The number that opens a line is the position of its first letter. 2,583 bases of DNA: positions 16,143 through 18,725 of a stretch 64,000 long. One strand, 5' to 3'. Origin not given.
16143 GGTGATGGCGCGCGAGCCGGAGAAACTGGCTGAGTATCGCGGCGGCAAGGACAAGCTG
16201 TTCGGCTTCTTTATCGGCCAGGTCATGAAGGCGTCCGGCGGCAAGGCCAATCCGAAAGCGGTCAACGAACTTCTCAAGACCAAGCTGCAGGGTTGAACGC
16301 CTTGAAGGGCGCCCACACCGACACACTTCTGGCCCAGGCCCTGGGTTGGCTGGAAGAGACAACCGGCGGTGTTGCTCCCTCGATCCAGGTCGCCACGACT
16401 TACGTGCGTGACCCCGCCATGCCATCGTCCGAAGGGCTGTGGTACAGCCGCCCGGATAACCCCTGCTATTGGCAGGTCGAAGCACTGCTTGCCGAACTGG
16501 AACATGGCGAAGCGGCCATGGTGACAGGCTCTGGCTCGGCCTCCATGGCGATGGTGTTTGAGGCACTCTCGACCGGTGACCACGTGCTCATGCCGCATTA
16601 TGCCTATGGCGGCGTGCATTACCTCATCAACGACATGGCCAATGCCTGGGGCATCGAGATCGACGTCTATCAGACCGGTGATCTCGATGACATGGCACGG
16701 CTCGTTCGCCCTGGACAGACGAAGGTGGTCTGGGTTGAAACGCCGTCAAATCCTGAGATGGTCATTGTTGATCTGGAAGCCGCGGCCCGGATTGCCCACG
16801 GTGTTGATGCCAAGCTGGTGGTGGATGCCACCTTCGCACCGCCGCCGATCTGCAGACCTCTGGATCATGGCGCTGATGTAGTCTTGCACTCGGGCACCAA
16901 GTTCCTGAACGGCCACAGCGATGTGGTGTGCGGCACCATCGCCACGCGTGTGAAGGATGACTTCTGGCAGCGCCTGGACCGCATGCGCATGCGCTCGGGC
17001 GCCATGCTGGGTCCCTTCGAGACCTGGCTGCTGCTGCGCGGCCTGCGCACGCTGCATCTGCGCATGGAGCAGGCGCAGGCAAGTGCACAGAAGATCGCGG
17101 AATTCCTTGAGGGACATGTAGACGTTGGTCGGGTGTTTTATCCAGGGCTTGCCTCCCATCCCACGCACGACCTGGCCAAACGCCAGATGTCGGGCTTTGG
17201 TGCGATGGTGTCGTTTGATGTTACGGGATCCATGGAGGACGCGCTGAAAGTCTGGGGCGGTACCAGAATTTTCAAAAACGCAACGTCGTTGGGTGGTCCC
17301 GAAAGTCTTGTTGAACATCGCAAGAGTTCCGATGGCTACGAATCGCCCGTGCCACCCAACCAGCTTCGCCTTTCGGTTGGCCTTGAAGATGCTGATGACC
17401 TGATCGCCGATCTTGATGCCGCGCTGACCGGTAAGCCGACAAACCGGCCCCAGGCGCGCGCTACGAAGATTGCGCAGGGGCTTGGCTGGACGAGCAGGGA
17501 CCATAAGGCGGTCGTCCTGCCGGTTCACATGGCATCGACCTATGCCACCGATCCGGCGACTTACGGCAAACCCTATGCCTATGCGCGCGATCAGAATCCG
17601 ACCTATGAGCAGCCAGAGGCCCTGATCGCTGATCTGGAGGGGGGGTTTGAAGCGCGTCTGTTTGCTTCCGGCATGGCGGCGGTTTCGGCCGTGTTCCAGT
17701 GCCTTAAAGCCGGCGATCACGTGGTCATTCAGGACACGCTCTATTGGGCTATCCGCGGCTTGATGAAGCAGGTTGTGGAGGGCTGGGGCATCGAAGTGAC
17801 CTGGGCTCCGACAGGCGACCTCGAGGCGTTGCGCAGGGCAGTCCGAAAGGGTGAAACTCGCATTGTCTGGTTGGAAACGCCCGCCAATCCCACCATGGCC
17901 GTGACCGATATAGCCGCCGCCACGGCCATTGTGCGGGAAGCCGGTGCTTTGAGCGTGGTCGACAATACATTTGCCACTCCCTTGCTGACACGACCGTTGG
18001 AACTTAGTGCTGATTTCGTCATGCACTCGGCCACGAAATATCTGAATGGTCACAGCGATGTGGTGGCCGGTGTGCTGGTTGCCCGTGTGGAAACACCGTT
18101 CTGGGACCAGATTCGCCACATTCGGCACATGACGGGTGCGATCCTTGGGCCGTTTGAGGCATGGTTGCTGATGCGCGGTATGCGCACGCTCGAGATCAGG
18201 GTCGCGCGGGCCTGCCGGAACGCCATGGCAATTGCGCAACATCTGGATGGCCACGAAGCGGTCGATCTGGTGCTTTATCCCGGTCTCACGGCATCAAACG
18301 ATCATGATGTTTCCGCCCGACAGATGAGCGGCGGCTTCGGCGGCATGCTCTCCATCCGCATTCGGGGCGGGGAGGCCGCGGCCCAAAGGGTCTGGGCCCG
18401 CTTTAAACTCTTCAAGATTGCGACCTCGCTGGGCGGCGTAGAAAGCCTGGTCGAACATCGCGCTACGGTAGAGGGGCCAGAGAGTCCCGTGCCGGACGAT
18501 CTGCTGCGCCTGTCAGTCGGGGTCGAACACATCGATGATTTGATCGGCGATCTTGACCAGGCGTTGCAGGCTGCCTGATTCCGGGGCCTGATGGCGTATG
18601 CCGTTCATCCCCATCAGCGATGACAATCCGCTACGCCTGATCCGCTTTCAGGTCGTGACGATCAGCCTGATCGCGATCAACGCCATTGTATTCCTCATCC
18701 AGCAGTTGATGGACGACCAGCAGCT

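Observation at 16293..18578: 761-aa in-frame tandem duplication/fusion of two transsulfuration PLP-enzyme domains, translationally coupled to gatCAB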

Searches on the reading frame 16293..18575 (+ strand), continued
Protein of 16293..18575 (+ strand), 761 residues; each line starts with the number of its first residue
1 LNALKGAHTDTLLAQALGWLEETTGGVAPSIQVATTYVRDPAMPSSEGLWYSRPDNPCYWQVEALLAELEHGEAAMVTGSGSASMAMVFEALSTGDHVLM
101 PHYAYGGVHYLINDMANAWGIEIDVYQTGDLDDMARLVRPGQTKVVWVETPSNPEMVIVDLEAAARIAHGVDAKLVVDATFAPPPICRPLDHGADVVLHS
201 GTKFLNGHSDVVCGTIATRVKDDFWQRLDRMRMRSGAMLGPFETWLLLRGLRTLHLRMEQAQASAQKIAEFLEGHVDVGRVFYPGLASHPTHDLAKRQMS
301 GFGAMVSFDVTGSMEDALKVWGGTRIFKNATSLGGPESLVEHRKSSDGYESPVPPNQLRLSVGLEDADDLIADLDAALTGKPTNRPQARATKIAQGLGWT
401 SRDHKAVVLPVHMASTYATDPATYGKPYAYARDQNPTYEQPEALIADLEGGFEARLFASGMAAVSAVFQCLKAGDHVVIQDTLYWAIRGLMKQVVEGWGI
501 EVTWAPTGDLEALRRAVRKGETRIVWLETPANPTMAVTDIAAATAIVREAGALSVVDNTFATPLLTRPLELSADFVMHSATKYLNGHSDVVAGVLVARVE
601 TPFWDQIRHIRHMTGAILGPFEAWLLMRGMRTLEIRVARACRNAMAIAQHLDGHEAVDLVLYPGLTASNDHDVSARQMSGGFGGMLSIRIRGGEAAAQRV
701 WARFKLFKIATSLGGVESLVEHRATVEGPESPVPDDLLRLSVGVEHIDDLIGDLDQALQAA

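Call 52: find_encoding_contigs(protein=P0119, flank=6000, max_places=1)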
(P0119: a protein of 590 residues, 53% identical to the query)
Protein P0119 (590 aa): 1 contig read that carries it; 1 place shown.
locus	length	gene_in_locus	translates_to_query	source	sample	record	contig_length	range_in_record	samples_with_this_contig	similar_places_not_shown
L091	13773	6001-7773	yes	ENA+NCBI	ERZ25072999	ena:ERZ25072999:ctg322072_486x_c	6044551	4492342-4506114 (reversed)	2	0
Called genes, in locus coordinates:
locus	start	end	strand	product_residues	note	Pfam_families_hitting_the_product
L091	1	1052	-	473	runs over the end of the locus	PF00171:Aldedh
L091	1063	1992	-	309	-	PF05853:BKACE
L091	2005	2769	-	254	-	PF23441:SDR (faint), PF00106:adh_short, PF01370:Epimerase (weak), PF08659:KR, PF13561:adh_short_C2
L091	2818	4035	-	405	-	PF00355:Rieske, PF00848:Ring_hydroxyl_A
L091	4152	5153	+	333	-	PF01965:DJ-1_PfpI, PF00165:HTH_AraC, PF12833:HTH_18, PF00165:HTH_AraC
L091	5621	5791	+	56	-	-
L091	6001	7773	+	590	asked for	PF01053:Cys_Met_Meta_PP, PF01106:NifU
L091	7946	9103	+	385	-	PF01070:FMN_dh, PF01645:Glu_synthase (weak), PF00478:IMPDH (weak)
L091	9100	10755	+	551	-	PF02776:TPP_enzyme_N, PF00205:TPP_enzyme_M, PF02775:TPP_enzyme_C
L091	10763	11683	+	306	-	PF00685:Sulfotransfer_1, PF13469:Sulfotransfer_3 (faint)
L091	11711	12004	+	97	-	-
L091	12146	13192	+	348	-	PF00376:MerR, PF13411:MerR_1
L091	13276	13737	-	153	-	PF12802:MarR_2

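Call 53: find_encoding_contigs(protein=P0064, flank=6000, max_places=1)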
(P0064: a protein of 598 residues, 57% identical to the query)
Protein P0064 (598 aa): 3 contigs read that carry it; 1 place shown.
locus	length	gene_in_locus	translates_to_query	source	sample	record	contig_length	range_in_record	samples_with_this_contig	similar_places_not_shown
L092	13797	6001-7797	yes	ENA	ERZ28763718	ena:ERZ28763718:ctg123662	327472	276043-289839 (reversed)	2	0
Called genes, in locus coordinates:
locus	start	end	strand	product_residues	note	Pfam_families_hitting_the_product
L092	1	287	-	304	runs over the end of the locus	-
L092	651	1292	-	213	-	PF02798:GST_N, PF13417:GST_N_3, PF13409:GST_N_2, PF13410:GST_C_2 (weak)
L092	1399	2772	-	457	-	PF20510:HgmA_N, PF04209:HgmA_C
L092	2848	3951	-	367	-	PF14696:Glyoxalase_5, PF13669:Glyoxalase_4 (faint), PF00903:Glyoxalase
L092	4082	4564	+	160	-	PF13404:HTH_AsnC-type, PF13412:HTH_24, PF01047:MarR (faint), PF13545:HTH_Crp_2 (faint), PF01037:AsnC_trans_reg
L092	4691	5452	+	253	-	PF14026:SCO4226-like, PF00211:Guanylate_cyc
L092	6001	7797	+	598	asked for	PF01053:Cys_Met_Meta_PP, PF01106:NifU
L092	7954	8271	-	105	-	PF08755:YccV-like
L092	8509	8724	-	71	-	PF10262:Rdx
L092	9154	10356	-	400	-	PF00389:2-Hacid_dh, PF02826:2-Hacid_dh_C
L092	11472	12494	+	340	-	PF01548:DEDD_Tnp_IS110, PF02371:Transposase_20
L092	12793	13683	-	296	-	PF00126:HTH_1, PF03466:LysR_substrate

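Call 59: search_protein_representatives(protein=window:16293-18575:+)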
Query: 761 residues. Proteins with E-value up to 0.001 (for the whole library): 27624; up to 1e-10: 14552; up to 1e-30: 3693. The best 150 are listed.
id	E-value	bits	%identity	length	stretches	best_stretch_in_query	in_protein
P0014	0.0e+00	1178.8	67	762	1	5-759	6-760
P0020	9.0e-217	738.3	63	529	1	7-519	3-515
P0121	2.1e-124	432.9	37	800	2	391-760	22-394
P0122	2.6e-119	416.1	54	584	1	389-760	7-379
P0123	2.0e-109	383.4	47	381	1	384-760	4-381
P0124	4.6e-107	375.6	53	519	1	390-740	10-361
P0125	8.4e-103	361.5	51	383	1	384-758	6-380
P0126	1.6e-101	357.3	49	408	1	376-759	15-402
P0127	3.3e-100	352.9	48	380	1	381-758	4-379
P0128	2.4e-98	346.8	47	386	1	384-760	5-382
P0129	2.5e-98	346.7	49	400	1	387-760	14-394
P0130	5.4e-98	345.6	49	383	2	429-758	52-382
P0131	7.7e-98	345.1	47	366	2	26-312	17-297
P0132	1.2e-97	344.4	48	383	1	391-759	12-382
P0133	7.0e-96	338.6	44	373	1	392-759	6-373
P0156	3.7e-84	299.8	42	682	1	379-758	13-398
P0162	2.0e-83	297.4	43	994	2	138-381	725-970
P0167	3.4e-82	293.4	33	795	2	50-379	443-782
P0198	2.7e-74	267.3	40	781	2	405-759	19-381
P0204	8.4e-74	265.6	44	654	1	377-759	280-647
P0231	2.7e-71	257.3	41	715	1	426-759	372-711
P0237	9.6e-71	255.5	42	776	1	395-761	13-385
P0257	1.5e-69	251.5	32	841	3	434-759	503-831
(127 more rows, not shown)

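Call 60: search_protein_families(library=pfam, proteins=[P0121, P0162, P0167, P0198, P0237, P0257, P0156, P0231, P0204], max_evalue=0.00001)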
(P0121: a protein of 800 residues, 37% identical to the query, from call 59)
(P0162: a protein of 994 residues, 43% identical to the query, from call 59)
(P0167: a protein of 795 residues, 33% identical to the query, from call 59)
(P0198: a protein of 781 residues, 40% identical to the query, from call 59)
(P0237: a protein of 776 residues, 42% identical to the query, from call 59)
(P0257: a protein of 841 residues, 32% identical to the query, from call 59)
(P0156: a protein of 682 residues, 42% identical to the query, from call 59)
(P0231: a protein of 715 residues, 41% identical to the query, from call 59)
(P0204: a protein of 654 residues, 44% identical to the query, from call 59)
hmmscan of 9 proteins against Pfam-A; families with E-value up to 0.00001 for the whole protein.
P0121 (800 aa): 3 families
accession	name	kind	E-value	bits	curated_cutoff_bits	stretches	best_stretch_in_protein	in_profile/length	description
PF01053.26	Cys_Met_Meta_PP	-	1.6e-248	824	27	2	35-393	18-381/381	Cys/Met metabolism PLP-dependent enzyme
PF06838.17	Met_gamma_lyase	-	8.9e-10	38.1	24.2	0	546-623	154-236/405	Methionine gamma-lyase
PF00155.27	Aminotran_1_2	-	5e-07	29.7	19.7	0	547-610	146-219/361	Aminotransferase class I and II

P0162 (994 aa): 4 families
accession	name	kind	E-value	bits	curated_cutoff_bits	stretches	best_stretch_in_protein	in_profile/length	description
PF01053.26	Cys_Met_Meta_PP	-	3.4e-130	434.5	27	1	599-968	2-381/381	Cys/Met metabolism PLP-dependent enzyme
PF00742.24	Homoserine_dh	-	2.9e-41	141.6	22.9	1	393-567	1-172/173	Homoserine dehydrogenase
PF00696.33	AA_kinase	-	3.4e-30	106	24.9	1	15-243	2-234/234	Amino acid kinase family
PF03447.22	NAD_binding_3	-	2.5e-17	64.1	24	1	275-383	1-114/116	Homoserine dehydrogenase, NAD binding domain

P0167 (795 aa): 2 families
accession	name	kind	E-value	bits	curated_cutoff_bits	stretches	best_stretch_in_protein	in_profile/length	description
PF01053.26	Cys_Met_Meta_PP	-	7.3e-206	683.5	27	2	396-781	2-380/381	Cys/Met metabolism PLP-dependent enzyme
PF06838.17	Met_gamma_lyase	-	3e-07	29.8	24.2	0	557-622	177-245/405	Methionine gamma-lyase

P0198 (781 aa): 4 families
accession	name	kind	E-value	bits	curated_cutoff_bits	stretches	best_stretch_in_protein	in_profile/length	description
PF01053.26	Cys_Met_Meta_PP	-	6.3e-146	486.2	27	1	4-380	1-380/381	Cys/Met metabolism PLP-dependent enzyme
PF00155.27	Aminotran_1_2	-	6e-45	154.4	19.7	2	417-771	2-361/361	Aminotransferase class I and II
PF01212.27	Beta_elim_lyase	-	2.9e-08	33.8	27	0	47-172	29-170/288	Beta-eliminating lyase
PF01041.23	DegT_DnrJ_EryC1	-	5.5e-06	26.3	19.8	0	49-170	23-145/360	DegT/DnrJ/EryC1/StrS aminotransferase family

P0237 (776 aa): 3 families
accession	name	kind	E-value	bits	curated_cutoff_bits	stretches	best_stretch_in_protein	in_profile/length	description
PF01053.26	Cys_Met_Meta_PP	-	2.6e-131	438.1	27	1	8-382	2-380/381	Cys/Met metabolism PLP-dependent enzyme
PF00742.24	Homoserine_dh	-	1.1e-41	143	22.9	1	574-771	1-172/173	Homoserine dehydrogenase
PF03447.22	NAD_binding_3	-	2.9e-06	28.4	24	1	417-566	1-116/116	Homoserine dehydrogenase, NAD binding domain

P0257 (841 aa): 1 family
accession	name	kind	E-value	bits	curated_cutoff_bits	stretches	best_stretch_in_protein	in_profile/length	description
PF01053.26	Cys_Met_Meta_PP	-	5.6e-164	545.6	27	2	507-831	54-381/381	Cys/Met metabolism PLP-dependent enzyme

P0156 (682 aa): 1 family
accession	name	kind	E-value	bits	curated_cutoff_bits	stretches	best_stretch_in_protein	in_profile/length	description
PF01053.26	Cys_Met_Meta_PP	-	3.4e-88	296.2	27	1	40-397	14-379/381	Cys/Met metabolism PLP-dependent enzyme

P0231 (715 aa): 3 families
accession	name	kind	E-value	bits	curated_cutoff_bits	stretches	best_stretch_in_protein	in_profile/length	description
PF01053.26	Cys_Met_Meta_PP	-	3.7e-142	473.8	27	1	323-710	2-380/381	Cys/Met metabolism PLP-dependent enzyme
PF00291.31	PALP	-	1.7e-70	238.2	35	1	8-293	2-295/295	Pyridoxal-phosphate dependent enzyme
PF00155.27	Aminotran_1_2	-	4.5e-07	29.8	19.7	1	374-508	38-190/361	Aminotransferase class I and II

P0204 (654 aa): 1 family
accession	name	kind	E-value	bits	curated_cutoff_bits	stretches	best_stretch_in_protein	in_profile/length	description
PF01053.26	Cys_Met_Meta_PP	-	2.3e-106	356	27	1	299-646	7-380/381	Cys/Met metabolism PLP-dependent enzyme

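Call 72: search_protein_families(library=ncbifam, proteins=[L012:5941-7128:+, P0021, P0103, P0018], max_evalue=1e-60)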
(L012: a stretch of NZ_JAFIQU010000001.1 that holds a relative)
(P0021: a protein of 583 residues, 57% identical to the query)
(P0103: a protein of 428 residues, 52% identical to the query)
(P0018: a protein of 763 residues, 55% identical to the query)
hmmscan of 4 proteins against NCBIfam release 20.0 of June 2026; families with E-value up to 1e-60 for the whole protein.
L012:5941-7128:+ (396 aa): 33 families (the best 25 are shown)
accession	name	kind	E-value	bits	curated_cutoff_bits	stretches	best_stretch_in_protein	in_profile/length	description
NF005871.0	PRK07811.1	equivalog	5.6e-114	380.7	513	1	19-392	12-387/389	cystathionine gamma-synthase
NF005758.0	PRK07582.1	equivalog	1e-96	323.9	440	1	37-393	26-370/372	cystathionine gamma-lyase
NF005695.0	PRK07503.1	equivalog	1e-93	314.2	666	1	35-394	25-397/403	methionine gamma-lyase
TIGR01328.1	met_gam_lyase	equivalog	7.7e-93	311.4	549.7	1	30-392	14-389/391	methionine gamma-lyase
TIGR02080.1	O_succ_thio_ly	equivalog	1.3e-89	300.6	504.55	1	21-391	5-379/382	cystathionine gamma-synthase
NF006003.0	PRK08133.1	equivalog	2.9e-87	292.9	522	1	57-392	54-395/396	O-succinylhomoserine sulfhydrylase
TIGR01325.1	O_suc_HS_sulf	equivalog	3.6e-86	289.2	510.05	1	52-391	35-380/380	O-succinylhomoserine sulfhydrylase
NF006450.0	PRK08776.1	equivalog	5.8e-85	285.5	730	1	22-394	15-391/405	O-succinylhomoserine (thiol)-lyase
NF004876.0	PRK06234.1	subfamily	1.2e-84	284.7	666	1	29-393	17-397/400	methionine gamma-lyase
NF005810.0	PRK07671.1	equivalog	1.3e-84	284.4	594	1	30-391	13-376/377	bifunctional cystathionine gamma-lyase/homocysteine desulfhydrase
NF006347.0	PRK08574.1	equivalog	7.6e-84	281.7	477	1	35-392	17-383/385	cystathionine gamma-synthase family protein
NF005976.0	PRK08064.1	equivalog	1e-82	278.2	627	1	23-393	10-382/390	cystathionine beta-lyase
NF004821.0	PRK06176.1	equivalog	3.3e-81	273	642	1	30-392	13-377/380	cystathionine gamma-synthase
NF005961.0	PRK08045.1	equivalog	3.5e-81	272.8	690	1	31-394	16-383/386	cystathionine gamma-synthase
TIGR01329.1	cysta_beta_ly_E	equivalog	6e-79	265.5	487.5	1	35-392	15-379/383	cystathionine beta-lyase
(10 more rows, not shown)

P0021 (583 aa): 36 families (the best 25 are shown)
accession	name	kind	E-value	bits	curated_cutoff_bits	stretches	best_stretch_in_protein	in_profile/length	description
NF005871.0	PRK07811.1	equivalog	9.5e-115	383.3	513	1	9-386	8-388/389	cystathionine gamma-synthase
NF005758.0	PRK07582.1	equivalog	3.4e-97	325.5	440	1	15-386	10-370/372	cystathionine gamma-lyase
NF005695.0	PRK07503.1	equivalog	1.1e-96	324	666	1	29-387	25-397/403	methionine gamma-lyase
TIGR01328.1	met_gam_lyase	equivalog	1.5e-96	323.7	549.7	1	28-385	18-389/391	methionine gamma-lyase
TIGR02080.1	O_succ_thio_ly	equivalog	6.1e-93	311.6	504.55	1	23-386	13-381/382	cystathionine gamma-synthase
NF005976.0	PRK08064.1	equivalog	4.3e-88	295.9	627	1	13-386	6-382/390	cystathionine beta-lyase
NF004876.0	PRK06234.1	subfamily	1.2e-87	294.6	666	1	50-386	52-397/400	methionine gamma-lyase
NF006347.0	PRK08574.1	equivalog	2.7e-86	289.7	477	1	27-386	15-384/385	cystathionine gamma-synthase family protein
NF006003.0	PRK08133.1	equivalog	5.5e-86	288.7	522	1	51-385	55-395/396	O-succinylhomoserine sulfhydrylase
TIGR01325.1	O_suc_HS_sulf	equivalog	2.5e-85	286.4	510.05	1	52-384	44-380/380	O-succinylhomoserine sulfhydrylase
NF004821.0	PRK06176.1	equivalog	6.2e-84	282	642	1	26-386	15-378/380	cystathionine gamma-synthase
NF005810.0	PRK07671.1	equivalog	3.5e-83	279.7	594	1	24-384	13-376/377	bifunctional cystathionine gamma-lyase/homocysteine desulfhydrase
NF006097.0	PRK08249.1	equivalog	1.9e-82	276.8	600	1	49-386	53-395/402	cystathionine gamma-synthase family protein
NF005961.0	PRK08045.1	equivalog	1.6e-81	273.9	690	1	29-387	20-383/386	cystathionine gamma-synthase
TIGR01329.1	cysta_beta_ly_E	equivalog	2.5e-79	266.7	487.5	1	29-387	15-381/383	cystathionine beta-lyase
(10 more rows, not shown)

P0103 (428 aa): 28 families (the best 25 are shown)
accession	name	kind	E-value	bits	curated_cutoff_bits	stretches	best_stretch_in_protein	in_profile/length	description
NF005871.0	PRK07811.1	equivalog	3.2e-112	375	513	1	60-421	24-387/389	cystathionine gamma-synthase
NF005758.0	PRK07582.1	equivalog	2.4e-92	309.5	440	1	63-422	23-370/372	cystathionine gamma-lyase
NF005976.0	PRK08064.1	equivalog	1.5e-91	307.3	627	1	46-423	4-383/390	cystathionine beta-lyase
TIGR02080.1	O_succ_thio_ly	equivalog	4e-90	302.3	504.55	1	55-421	11-380/382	cystathionine gamma-synthase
TIGR01328.1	met_gam_lyase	equivalog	7.6e-90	301.6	549.7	1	63-421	18-389/391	methionine gamma-lyase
NF005695.0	PRK07503.1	equivalog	3.3e-88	296.1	666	1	63-424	24-398/403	methionine gamma-lyase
NF005810.0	PRK07671.1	equivalog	2.5e-85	286.8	594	1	56-421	10-377/377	bifunctional cystathionine gamma-lyase/homocysteine desulfhydrase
NF004821.0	PRK06176.1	equivalog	1.4e-84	284.1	642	1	60-421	14-377/380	cystathionine gamma-synthase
NF006347.0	PRK08574.1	equivalog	2.9e-82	276.4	477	1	63-422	16-384/385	cystathionine gamma-synthase family protein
NF006003.0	PRK08133.1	equivalog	7e-82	275.2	522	1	86-421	55-395/396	O-succinylhomoserine sulfhydrylase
NF004876.0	PRK06234.1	subfamily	7.7e-80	268.9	666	1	60-421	20-396/400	methionine gamma-lyase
NF006450.0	PRK08776.1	equivalog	1.9e-79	267.3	730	1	56-424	18-392/405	O-succinylhomoserine (thiol)-lyase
NF005961.0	PRK08045.1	equivalog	3.3e-79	266.3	690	1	61-424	17-384/386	cystathionine gamma-synthase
TIGR01325.1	O_suc_HS_sulf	equivalog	3.5e-79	266.2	510.05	1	87-420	44-380/380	O-succinylhomoserine sulfhydrylase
NF006097.0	PRK08249.1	equivalog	6.7e-77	258.5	600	1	65-424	27-397/402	cystathionine gamma-synthase family protein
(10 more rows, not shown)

P0018 (763 aa): 42 families (the best 25 are shown)
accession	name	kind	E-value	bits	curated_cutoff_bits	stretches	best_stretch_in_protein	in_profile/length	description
NF005871.0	PRK07811.1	equivalog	2.5e-175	582.7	513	2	15-378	20-387/389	cystathionine gamma-synthase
NF005758.0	PRK07582.1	equivalog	4.3e-159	529.2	440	2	45-379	46-370/372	cystathionine gamma-lyase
NF006347.0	PRK08574.1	equivalog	1.7e-150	501.1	477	2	47-378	45-383/385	cystathionine gamma-synthase family protein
NF005810.0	PRK07671.1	equivalog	7.5e-150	499.1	594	2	17-377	12-376/377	bifunctional cystathionine gamma-lyase/homocysteine desulfhydrase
TIGR01328.1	met_gam_lyase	equivalog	5.4e-149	496.3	549.7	2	42-378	46-389/391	methionine gamma-lyase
TIGR02080.1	O_succ_thio_ly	equivalog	4.2e-148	493.1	504.55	2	27-378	24-380/382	cystathionine gamma-synthase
NF005695.0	PRK07503.1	equivalog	2.9e-145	484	666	2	42-380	52-397/403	methionine gamma-lyase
TIGR01325.1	O_suc_HS_sulf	equivalog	4.8e-142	473.1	510.05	2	44-377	43-380/380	O-succinylhomoserine sulfhydrylase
NF004821.0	PRK06176.1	equivalog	1.3e-140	468.5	642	2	20-380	15-379/380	cystathionine gamma-synthase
NF005976.0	PRK08064.1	equivalog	4.1e-139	463.9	627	1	41-378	40-381/390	cystathionine beta-lyase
NF006003.0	PRK08133.1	equivalog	7.1e-136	453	522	1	44-378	55-395/396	O-succinylhomoserine sulfhydrylase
NF004876.0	PRK06234.1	subfamily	1.2e-134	449.3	666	1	44-378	53-396/400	methionine gamma-lyase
NF006097.0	PRK08249.1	equivalog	2.6e-133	444.3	600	1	41-378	52-394/402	cystathionine gamma-synthase family protein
TIGR01329.1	cysta_beta_ly_E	equivalog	4.3e-132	440.4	487.5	1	27-379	20-380/383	cystathionine beta-lyase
NF005961.0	PRK08045.1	equivalog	1.4e-124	415.6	690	1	44-377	41-380/386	cystathionine gamma-synthase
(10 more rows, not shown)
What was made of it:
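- Closest known: Single-domain and NifU/Nfu-fused members of the same 'EHR' subfamily. Different: They are also uncharacterised and unnamed by curated models (call 72).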

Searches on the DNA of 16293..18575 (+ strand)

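Call 69: search_rna_families(source=L002, start=7700, end=8150, threshold=evalue, max_evalue=1)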
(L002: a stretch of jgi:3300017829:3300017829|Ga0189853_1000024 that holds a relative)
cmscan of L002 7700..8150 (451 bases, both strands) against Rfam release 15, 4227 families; matches with E-value up to 1: 0.
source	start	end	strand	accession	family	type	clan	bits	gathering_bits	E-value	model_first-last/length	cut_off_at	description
